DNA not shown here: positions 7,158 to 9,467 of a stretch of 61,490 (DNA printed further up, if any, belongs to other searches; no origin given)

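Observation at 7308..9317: OGT/SPINDLY-like TPR-GT41 glycosyltransferase embedded in the virion structural operon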

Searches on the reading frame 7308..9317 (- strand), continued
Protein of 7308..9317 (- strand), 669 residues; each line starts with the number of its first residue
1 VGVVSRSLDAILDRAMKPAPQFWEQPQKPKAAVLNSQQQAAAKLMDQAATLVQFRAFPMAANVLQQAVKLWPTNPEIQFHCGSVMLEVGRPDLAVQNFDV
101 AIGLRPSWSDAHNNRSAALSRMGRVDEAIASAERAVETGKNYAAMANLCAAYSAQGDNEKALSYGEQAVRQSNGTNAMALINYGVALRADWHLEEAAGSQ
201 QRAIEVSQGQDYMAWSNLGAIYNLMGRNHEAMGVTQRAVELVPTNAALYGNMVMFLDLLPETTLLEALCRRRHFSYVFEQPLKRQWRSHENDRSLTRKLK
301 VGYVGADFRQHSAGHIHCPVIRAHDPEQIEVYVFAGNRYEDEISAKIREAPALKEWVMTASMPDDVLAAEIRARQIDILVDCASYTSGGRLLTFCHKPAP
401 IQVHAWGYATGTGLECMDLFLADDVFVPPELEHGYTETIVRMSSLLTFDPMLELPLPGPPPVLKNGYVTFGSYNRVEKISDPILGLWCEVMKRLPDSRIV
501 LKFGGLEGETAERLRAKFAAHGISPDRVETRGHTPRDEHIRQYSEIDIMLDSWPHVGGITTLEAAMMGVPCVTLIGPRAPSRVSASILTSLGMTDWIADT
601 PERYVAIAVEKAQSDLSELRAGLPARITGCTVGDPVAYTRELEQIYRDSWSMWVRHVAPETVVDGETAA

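Call 48: predict_structure(alignment_id=A1)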
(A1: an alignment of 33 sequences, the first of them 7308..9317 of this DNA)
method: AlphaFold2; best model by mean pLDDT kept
length: 669 residues; sequences in the alignment: 33
mean_pLDDT: 91.9   pTM: 0.86
mean pLDDT of the five models: 91.9, 91.4, 90.3, 90.0, 89.1
residues with pLDDT >= 90: 537; 70-90: 92; 50-70: 33; < 50: 7
segments of 3 or more residues with pLDDT < 50: 1-4, 667-669
pLDDT, mean of each block of 10 residues (from residue 1): 56 71 62 89 96 95 98 97 96 97 97 96 92 96 96 91 97 96 96 95 98 97 94 97 95 93 95 96 93 95 86 83 97 89 90 95 94 98 87 97 83 95 95 95 91 89 96 90 95 97 87 94 96 89 96 86 95 94 95 97 98 96 95 96 98 86 51
secondary structure, 60 per line:
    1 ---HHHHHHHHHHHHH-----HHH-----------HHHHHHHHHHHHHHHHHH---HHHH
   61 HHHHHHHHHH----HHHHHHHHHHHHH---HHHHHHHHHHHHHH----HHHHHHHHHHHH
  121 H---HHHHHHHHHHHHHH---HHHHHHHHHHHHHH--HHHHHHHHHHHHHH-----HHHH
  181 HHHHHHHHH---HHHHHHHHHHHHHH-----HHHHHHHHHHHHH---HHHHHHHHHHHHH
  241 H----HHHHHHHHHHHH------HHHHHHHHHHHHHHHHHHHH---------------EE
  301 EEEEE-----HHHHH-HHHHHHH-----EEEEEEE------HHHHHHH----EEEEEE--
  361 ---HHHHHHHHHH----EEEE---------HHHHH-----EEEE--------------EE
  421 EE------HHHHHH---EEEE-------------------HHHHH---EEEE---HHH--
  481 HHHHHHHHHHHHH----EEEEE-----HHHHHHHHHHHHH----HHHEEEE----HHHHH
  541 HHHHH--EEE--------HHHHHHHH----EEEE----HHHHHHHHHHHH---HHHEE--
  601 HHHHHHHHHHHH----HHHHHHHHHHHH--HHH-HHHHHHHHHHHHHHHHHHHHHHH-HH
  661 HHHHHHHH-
elements in order: H4-16 H36-53 H57-70 H75-87 H91-104 H109-121 H125-138 H142-155 H158-171 H177-189 H193-206 H212-224 H228-241 H246-257 H264-283 E299-305 H311-315 H317-323 E329-335 H342-348 E353-358 H364-373 E378-381 H391-395 E401-404 E419-422 H429-434 E438-441 H461-465 E469-472 H481-493 E498-502 H508-520 E528-531 H536-545 E548-550 H559-566 E571-574 H579-590 H601-612 H617-628 H635-657 H659-668
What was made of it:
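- On CAZy GT41 / Pfam PF13844 (Glyco_transf_41): AF2 model with pLDDT 91.9 (call 48).
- AF2 model pLDDT 91.9 (call 48).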

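Call 52: find_related_loci(query=A1, collection=viral_contigs, flank=8000)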
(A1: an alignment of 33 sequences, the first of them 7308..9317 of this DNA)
Query A1 (669 aa) in viral_contigs; peptide patterns used: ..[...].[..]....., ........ (x = any residue, [..] = any of these).
225 stretches matched a pattern; 88 encode a relative of the query (tblastn E <= 1e-3); the best 80 are kept; 79 distinct loci.
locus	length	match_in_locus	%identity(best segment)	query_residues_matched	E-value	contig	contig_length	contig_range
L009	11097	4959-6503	33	109-661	8e-92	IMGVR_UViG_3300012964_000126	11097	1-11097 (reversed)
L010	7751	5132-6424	41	225-659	4e-91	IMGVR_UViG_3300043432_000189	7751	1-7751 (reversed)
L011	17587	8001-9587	35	101-661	8e-87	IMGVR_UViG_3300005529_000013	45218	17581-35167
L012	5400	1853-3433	36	179-668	7e-85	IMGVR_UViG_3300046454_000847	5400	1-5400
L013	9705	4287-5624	39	213-658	5e-85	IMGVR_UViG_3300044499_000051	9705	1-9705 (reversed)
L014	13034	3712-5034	38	215-654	5e-84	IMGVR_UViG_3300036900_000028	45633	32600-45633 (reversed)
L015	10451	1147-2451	40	225-663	6e-84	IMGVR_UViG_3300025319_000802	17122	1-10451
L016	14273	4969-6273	40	225-663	5e-84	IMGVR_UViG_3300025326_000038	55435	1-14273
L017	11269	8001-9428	36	172-653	5e-84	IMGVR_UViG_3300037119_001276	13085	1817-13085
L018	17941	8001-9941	32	21-653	2e-82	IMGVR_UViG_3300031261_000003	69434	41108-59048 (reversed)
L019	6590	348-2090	31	50-669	8e-83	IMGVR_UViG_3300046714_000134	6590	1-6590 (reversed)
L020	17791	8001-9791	31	16-653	8e-82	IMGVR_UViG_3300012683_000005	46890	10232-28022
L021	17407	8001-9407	37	195-662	6e-89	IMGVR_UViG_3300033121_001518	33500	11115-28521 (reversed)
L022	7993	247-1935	32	64-669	1e-80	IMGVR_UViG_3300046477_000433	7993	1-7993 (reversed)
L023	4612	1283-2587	36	213-653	1e-79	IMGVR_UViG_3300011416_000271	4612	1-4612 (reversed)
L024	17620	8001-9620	33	113-654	2e-77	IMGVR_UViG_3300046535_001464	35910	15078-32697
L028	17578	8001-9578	31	89-654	6e-72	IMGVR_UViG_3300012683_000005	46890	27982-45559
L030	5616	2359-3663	35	213-653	2e-71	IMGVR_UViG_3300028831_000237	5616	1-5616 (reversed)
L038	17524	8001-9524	32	140-653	6e-66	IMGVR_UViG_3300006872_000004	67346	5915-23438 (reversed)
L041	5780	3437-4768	33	213-653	1e-65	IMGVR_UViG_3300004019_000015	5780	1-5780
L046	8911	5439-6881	32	194-666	3e-64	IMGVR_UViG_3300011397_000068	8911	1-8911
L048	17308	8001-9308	34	217-653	4e-64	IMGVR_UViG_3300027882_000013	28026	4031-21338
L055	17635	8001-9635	32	123-663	6e-67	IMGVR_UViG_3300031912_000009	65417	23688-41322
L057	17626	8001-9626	30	123-661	3e-62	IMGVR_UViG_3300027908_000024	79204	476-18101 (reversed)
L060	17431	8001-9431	33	169-655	4e-71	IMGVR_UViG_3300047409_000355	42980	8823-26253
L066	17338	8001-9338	34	216-654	9e-60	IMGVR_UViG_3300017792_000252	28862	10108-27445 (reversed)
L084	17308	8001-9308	35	213-653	8e-78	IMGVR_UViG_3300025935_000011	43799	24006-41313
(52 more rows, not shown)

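Call 53: fold_search(model_id=the predicted structure, library=pdb)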
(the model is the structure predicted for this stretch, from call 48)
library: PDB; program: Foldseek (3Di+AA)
matches with E <= 10: 1798; with E <= 0.001: 484
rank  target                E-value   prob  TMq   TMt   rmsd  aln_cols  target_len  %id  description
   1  8dtf_A                8.3e-40  1.00  0.77  0.65   5.0       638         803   25  Cryo-EM structure of the full length Arabidopsis SPY with complete TPRs (released 2023-03-08)
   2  8dth_A                4.2e-39  1.00  0.60  0.55   9.4       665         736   24  Cryo-EM structure of Arabidopsis SPY alternative conformation 2 (released 2023-03-08)
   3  8dth_B                1.9e-38  1.00  0.68  0.65  10.1       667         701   24  Cryo-EM structure of Arabidopsis SPY alternative conformation 2 (released 2023-03-08)
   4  8dtg_A                3.8e-38  1.00  0.75  0.64   5.9       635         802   25  Cryo-EM structure of Arabidopsis SPY alternative conformation 1 (released 2023-03-08)
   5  8dtg_B                6.4e-38  1.00  0.59  0.54  11.1       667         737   25  Cryo-EM structure of Arabidopsis SPY alternative conformation 1 (released 2023-03-08)
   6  7y4i_B                6.7e-38  1.00  0.76  0.63   7.9       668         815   24  Crystal structure of SPINDLY in complex with GDP (released 2022-12-07)
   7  8dti_A                9.4e-38  1.00  0.81  0.86   4.3       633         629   25  Cryo-EM structure of Arabidopsis SPY in complex with GDP-fucose (released 2023-03-08)
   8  7y4i_A                2.7e-37  1.00  0.76  0.62   7.5       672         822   24  Crystal structure of SPINDLY in complex with GDP (released 2022-12-07)
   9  5djs_A                9.5e-33  1.00  0.71  0.91   2.8       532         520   28  Thermobaculum terrenum O-GlcNAc transferase mutant - K341M (released 2015-10-28)
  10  5npr_A                2.6e-29  1.00  0.56  0.54  11.1       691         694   22  The human O-GlcNAc transferase in complex with a thiol-linked bisubstrate inhibitor (released 2018-05-16)
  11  5a01_A                2.7e-29  1.00  0.57  0.56   9.5       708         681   21  O-GlcNAc transferase from Drososphila melanogaster (released 2016-04-27)
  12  7ntf_B                3.4e-29  1.00  0.55  0.45  13.1       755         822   21  Cryo-EM structure of unliganded O-GlcNAc transferase (released 2021-11-17)
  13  4n39_A                3.6e-29  1.00  0.61  0.59   8.2       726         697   19  Crystal structure of human O-GlcNAc transferase bound to a peptide from HCF-1 pro-repeat 2 (11-26) (released 2014-01-01)
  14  4gyw_A                4.3e-29  1.00  0.62  0.60   7.8       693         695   20  Crystal structure of human O-GlcNAc Transferase in complex with UDP and a glycopeptide (released 2012-10-31)
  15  8cm9_B                5.7e-29  1.00  0.59  0.57   8.9       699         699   20  Structure of human O-GlcNAc transferase in complex with UDP and tP11 (released 2023-10-04)
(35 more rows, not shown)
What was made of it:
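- On CAZy GT41 / Pfam PF13844 (Glyco_transf_41): The top 50 hits are all GT41 structures (call 53).
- Foldseek TM 0.81/0.86 to SPY with GDP-fucose and 0.71/0.91 to TtOGT (call 53).
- Tried and rejected: PDB 5DJS is an engineered K341M mutant (call 53).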

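Call 54: fold_search(model_id=the predicted structure, library=viral)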
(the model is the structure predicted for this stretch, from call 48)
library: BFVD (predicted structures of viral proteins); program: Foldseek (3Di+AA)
matches with E <= 10: 719; with E <= 0.001: 88
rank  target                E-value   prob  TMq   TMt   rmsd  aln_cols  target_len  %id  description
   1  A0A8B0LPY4            5.9e-08  1.00  0.27  0.72  17.8       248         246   21  Tetratricopeptide repeat protein [uncultured archaeal virus]
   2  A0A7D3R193            2.6e-07  1.00  0.38  0.30   7.4       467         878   11  Glycosyl transferase family 1 [Fadolivirus FV1/VV64]
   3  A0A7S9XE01            6.9e-07  1.00  0.34  0.24  10.3       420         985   12  Glycosyl transferase family 1 domain-containing protein [Virus NIOZ-UU157]
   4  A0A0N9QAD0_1          9.6e-07  1.00  0.21  0.17  21.0       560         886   10  Multiple type acyltransferase domains containing protein [Chrysochromulina ericina virus CeV-01B]
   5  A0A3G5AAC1            1.9e-06  1.00  0.28  0.41   4.2       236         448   19  UDP-N-acetylglucosamine--peptide N-acetylglucosaminyltransferase SPINDLY [Hyperionvirus sp.]
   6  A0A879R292            2.8e-06  1.00  0.21  0.29  16.2       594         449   10  Tetratricopeptide repeat protein [Synechococcus phage S-SRM01]
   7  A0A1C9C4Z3            4.1e-06  1.00  0.30  0.30  13.4       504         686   14  Putative glycosyltransferase [Heterosigma akashiwo virus 01]
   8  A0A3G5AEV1            6.2e-06  1.00  0.28  0.35  10.7       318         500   17  Uncharacterized protein [Hyperionvirus sp.]
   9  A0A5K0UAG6            7.0e-06  1.00  0.36  0.30   7.7       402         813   10  Glycosyltransferase [Yasminevirus sp. GU-2018]
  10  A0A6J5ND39            7.0e-06  1.00  0.18  0.16  19.8       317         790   11  Glycosyltransferase, DXD sugar-binding motif [uncultured Caudovirales phage]
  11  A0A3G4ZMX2            1.1e-05  1.00  0.27  0.23   7.1       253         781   18  RING-type domain-containing protein [Terrestrivirus sp.]
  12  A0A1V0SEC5            1.3e-05  1.00  0.16  0.10  26.1       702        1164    9  Glycosyltransferase family 2 [Indivirus ILV1]
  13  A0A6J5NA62            1.4e-05  1.00  0.33  0.58   6.8       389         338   14  RfaG Glycosyltransferase [uncultured Caudovirales phage]
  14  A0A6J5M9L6            1.5e-05  1.00  0.31  0.51   8.3       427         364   11  Uncharacterized protein [uncultured Caudovirales phage]
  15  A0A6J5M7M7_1          1.6e-05  1.00  0.30  0.27   9.5       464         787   11  Methyltransferase FkbM [uncultured Caudovirales phage]
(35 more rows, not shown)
